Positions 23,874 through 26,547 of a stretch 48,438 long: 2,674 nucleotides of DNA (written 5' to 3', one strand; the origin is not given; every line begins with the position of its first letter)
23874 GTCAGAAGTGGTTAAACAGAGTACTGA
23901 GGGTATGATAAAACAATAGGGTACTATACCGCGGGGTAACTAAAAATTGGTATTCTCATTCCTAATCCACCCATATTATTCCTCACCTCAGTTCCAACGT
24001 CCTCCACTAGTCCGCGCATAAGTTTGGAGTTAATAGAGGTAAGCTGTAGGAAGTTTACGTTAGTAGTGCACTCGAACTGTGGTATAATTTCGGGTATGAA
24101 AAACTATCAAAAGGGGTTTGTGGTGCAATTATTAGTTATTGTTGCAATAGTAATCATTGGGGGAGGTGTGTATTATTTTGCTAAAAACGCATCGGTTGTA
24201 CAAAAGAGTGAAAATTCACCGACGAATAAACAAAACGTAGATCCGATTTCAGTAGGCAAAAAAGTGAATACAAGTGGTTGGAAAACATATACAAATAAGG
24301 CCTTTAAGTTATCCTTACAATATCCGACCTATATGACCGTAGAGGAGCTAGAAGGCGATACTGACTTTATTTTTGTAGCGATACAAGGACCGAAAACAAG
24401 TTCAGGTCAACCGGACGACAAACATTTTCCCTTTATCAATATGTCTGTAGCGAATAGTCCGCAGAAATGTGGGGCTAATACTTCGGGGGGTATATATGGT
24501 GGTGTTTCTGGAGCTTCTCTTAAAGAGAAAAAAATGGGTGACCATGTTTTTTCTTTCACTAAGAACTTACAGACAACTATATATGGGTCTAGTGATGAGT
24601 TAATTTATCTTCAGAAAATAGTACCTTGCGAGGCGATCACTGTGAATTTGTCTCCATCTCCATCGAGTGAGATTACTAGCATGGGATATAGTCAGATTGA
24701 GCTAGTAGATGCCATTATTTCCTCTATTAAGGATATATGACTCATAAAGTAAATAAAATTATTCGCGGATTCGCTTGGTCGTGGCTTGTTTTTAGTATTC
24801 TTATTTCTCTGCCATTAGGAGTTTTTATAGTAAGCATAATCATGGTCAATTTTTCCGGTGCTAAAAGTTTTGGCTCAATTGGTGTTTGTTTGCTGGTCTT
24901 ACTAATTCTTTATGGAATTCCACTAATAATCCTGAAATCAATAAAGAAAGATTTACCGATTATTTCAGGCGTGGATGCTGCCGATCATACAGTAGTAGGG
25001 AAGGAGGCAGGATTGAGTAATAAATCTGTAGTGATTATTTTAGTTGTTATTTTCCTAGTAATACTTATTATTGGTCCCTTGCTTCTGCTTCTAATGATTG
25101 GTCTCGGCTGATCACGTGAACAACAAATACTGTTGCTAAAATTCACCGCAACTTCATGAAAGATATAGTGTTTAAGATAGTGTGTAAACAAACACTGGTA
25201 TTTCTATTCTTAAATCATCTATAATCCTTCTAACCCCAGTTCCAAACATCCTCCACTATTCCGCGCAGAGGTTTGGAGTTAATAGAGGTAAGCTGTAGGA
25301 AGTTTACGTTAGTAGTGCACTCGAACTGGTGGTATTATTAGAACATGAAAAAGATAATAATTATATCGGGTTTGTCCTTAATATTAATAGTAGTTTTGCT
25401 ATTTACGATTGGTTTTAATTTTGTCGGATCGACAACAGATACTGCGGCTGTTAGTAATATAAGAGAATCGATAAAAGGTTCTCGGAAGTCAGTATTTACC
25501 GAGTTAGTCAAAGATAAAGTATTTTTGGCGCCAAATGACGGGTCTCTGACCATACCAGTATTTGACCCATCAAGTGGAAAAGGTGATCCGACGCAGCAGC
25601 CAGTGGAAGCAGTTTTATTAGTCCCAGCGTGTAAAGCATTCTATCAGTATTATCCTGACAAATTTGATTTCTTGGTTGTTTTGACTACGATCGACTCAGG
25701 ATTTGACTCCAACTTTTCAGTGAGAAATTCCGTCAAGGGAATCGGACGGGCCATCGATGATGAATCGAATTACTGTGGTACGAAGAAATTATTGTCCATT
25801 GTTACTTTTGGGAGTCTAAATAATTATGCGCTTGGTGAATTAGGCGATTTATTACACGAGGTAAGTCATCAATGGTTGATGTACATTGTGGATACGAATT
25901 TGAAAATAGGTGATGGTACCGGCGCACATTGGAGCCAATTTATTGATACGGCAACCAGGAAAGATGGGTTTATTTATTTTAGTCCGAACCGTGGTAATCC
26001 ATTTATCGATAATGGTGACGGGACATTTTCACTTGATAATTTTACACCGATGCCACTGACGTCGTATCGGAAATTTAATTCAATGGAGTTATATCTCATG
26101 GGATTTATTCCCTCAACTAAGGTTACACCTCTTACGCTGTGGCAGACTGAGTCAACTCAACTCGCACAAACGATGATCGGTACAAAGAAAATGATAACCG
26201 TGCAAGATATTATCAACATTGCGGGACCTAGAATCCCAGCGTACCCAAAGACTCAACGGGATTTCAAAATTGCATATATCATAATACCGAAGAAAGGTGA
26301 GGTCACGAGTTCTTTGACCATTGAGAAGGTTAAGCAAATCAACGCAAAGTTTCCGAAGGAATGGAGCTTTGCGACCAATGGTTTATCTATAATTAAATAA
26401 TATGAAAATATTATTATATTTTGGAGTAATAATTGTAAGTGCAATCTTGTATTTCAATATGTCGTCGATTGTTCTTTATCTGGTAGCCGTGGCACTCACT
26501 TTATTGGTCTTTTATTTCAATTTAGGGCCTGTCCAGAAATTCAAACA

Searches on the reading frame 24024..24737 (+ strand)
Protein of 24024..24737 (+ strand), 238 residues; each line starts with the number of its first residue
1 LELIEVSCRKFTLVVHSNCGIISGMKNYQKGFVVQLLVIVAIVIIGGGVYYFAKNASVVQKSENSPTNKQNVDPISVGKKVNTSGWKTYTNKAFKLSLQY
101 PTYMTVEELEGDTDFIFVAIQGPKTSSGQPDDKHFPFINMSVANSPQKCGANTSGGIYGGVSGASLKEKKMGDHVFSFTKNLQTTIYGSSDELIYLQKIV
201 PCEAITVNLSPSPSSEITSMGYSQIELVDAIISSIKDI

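Call 55: search_protein_families(library=pfam, proteins=[window:24024-24737:+], max_evalue=0.001)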
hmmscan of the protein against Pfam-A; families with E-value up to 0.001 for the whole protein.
window:24024-24737:+ (238 aa): 0 families

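Call 57: search_protein_families(library=ncbifam, proteins=[window:24024-24737:+], max_evalue=0.1)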
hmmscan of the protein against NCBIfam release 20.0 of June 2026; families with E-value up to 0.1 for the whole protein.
window:24024-24737:+ (238 aa): 5 families
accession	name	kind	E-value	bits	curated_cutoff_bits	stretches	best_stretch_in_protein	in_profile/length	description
NF041554.1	SA1362_fam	subfamily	0.035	14.2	42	1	20-55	15-50/70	SA1362 family protein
NF047909.1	CellAnchorMapZStrp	equivalog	0.038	12.8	700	1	25-92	158-226/474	cell division site-positioning protein MapZ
NF008173.0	PRK10920.1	equivalog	0.058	12.5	313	1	26-70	31-75/390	uroporphyrinogen-III C-methyltransferase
NF005435.1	PRK07021.1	equivalog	0.059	13.2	131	0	29-72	6-52/157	flagellar basal body-associated protein FliL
NF007636.0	PRK10301.1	equivalog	0.084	12.7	129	0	133-170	32-69/124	CopC domain-containing protein YobA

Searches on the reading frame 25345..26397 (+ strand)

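Call 55: search_protein_families(library=pfam, proteins=[window:25345-26397:+], max_evalue=0.001)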
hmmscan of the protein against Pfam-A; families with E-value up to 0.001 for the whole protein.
window:25345-26397:+ (351 aa): 0 families

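Call 57: search_protein_families(library=ncbifam, proteins=[window:25345-26397:+], max_evalue=0.1)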
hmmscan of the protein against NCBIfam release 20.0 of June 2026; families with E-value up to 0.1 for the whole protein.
window:25345-26397:+ (351 aa): 1 family
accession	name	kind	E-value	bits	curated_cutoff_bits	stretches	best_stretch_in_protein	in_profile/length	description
NF047969.1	CaNuclEcnA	equivalog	0.048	13.6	180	1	240-289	39-88/151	calcium-activated nuclease EcnA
